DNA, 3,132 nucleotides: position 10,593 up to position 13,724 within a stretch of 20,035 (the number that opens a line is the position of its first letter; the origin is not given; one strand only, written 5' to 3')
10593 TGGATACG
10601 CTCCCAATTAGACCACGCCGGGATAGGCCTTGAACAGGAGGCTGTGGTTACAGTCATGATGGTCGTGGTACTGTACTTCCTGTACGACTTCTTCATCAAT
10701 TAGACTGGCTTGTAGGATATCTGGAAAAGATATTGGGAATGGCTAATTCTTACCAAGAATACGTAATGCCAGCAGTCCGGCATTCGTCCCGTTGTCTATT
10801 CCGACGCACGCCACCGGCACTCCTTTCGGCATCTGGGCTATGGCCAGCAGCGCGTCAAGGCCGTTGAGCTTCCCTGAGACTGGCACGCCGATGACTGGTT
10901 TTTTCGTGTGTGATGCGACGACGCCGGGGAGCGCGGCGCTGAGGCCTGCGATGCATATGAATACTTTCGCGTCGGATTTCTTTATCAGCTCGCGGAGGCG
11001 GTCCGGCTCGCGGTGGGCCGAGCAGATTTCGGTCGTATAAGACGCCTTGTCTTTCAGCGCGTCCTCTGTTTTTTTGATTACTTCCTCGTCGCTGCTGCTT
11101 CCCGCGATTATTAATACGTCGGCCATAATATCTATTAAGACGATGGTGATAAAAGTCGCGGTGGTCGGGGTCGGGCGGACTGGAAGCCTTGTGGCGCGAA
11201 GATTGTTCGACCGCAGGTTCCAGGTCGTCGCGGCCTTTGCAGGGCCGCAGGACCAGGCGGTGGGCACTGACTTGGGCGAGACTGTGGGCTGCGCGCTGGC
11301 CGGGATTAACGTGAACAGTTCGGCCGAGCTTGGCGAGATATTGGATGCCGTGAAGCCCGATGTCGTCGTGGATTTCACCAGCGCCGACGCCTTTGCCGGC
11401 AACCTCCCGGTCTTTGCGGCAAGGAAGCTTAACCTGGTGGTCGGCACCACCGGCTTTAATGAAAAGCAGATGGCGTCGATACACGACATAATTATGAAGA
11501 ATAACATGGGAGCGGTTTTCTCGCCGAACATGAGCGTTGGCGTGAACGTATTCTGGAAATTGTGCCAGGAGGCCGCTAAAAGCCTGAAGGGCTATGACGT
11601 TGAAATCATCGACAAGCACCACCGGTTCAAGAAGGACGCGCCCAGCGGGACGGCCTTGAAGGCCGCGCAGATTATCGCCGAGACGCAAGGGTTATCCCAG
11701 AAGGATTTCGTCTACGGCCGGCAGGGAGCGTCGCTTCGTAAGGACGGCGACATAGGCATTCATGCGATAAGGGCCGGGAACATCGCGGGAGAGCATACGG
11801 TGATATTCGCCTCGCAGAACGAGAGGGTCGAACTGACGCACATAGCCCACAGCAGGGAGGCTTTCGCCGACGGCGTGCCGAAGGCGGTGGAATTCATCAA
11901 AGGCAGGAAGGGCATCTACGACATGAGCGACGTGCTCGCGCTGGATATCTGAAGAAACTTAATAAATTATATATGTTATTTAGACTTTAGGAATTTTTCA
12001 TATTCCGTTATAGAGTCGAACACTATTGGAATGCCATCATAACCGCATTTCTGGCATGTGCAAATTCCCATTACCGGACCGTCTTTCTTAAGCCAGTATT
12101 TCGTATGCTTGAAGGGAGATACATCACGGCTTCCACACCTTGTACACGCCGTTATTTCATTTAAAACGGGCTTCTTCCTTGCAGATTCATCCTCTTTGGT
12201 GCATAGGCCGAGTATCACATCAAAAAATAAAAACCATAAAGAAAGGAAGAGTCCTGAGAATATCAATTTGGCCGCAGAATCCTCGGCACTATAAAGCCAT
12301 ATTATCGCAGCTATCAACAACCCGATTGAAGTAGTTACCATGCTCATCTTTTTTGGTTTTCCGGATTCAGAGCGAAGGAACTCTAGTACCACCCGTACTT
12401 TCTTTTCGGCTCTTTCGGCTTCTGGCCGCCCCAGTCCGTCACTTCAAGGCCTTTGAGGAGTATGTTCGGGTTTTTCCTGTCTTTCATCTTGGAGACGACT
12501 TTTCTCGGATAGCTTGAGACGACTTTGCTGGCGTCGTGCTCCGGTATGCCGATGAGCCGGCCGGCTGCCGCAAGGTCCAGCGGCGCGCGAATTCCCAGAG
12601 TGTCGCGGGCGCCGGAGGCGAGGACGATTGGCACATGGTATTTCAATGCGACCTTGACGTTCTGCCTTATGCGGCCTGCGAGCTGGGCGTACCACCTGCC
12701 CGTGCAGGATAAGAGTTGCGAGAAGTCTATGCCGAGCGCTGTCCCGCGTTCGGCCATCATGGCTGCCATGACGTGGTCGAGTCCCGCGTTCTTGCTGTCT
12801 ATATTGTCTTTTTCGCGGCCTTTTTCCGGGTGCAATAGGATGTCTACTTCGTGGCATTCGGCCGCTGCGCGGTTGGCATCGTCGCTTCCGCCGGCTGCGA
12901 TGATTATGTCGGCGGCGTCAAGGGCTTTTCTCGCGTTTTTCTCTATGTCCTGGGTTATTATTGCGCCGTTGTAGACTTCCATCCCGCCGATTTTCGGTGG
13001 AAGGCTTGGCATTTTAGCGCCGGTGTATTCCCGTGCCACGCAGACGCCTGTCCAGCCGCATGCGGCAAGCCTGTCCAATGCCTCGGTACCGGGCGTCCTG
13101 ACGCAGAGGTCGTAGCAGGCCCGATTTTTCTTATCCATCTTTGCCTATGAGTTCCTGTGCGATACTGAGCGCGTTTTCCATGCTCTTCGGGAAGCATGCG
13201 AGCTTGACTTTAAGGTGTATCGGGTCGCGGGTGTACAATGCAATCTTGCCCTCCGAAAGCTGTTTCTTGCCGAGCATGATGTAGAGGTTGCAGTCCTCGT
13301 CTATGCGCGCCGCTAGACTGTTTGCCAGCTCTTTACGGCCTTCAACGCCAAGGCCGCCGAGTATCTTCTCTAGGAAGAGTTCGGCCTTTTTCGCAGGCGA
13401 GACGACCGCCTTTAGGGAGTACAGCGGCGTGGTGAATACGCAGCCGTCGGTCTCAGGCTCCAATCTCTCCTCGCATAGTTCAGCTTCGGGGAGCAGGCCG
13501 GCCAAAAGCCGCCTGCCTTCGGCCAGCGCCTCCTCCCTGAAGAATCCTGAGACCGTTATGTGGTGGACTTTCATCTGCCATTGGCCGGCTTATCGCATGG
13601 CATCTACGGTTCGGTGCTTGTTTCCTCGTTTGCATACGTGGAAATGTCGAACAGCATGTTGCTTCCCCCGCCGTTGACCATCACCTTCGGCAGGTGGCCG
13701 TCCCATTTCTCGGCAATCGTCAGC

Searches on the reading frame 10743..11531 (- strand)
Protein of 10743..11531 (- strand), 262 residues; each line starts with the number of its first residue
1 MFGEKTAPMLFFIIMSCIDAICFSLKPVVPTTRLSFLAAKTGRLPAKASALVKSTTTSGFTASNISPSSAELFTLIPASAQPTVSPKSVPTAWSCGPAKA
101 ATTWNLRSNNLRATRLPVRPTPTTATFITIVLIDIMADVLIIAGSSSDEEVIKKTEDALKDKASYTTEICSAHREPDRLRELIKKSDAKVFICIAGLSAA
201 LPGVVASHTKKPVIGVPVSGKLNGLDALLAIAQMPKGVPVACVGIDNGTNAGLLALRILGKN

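Call 12: search_protein_families(library=pfam, proteins=[window:10743-11531:-], max_evalue=0.001)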
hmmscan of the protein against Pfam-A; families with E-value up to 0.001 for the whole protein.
window:10743-11531:- (262 aa): 1 family
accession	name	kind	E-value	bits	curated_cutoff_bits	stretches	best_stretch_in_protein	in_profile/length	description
PF00731.26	AIRC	-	6.3e-44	149.5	30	1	139-260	2-128/148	AIR carboxylase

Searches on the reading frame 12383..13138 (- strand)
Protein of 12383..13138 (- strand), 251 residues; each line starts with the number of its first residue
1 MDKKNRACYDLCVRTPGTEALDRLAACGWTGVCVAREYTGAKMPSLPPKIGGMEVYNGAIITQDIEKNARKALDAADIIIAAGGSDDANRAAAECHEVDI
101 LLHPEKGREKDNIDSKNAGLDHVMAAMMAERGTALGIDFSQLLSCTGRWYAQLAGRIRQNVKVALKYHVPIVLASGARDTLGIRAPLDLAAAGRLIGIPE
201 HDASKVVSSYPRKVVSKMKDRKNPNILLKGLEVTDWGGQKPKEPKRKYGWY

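Call 12: search_protein_families(library=pfam, proteins=[window:12383-13138:-], max_evalue=0.001)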
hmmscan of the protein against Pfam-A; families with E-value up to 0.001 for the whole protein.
window:12383-13138:- (251 aa): 1 family
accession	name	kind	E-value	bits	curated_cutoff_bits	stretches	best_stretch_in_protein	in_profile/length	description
PF01876.22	RNase_P_p30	-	2.1e-25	89.9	35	1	9-209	1-213/214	RNase P subunit p30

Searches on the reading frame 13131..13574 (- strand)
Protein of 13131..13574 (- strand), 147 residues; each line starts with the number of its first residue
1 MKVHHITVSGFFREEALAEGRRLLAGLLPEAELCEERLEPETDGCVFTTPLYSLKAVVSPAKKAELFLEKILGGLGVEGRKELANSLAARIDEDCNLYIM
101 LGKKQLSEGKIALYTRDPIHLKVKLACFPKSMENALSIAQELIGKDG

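Call 12: search_protein_families(library=pfam, proteins=[window:13131-13574:-], max_evalue=0.001)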
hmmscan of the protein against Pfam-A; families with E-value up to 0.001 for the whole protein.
window:13131-13574:- (147 aa): 1 family
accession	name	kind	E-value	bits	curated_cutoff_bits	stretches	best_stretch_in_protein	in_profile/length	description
PF01877.22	RNA_binding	-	5.6e-11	43.2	26.9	1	27-124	24-119/120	RNA binding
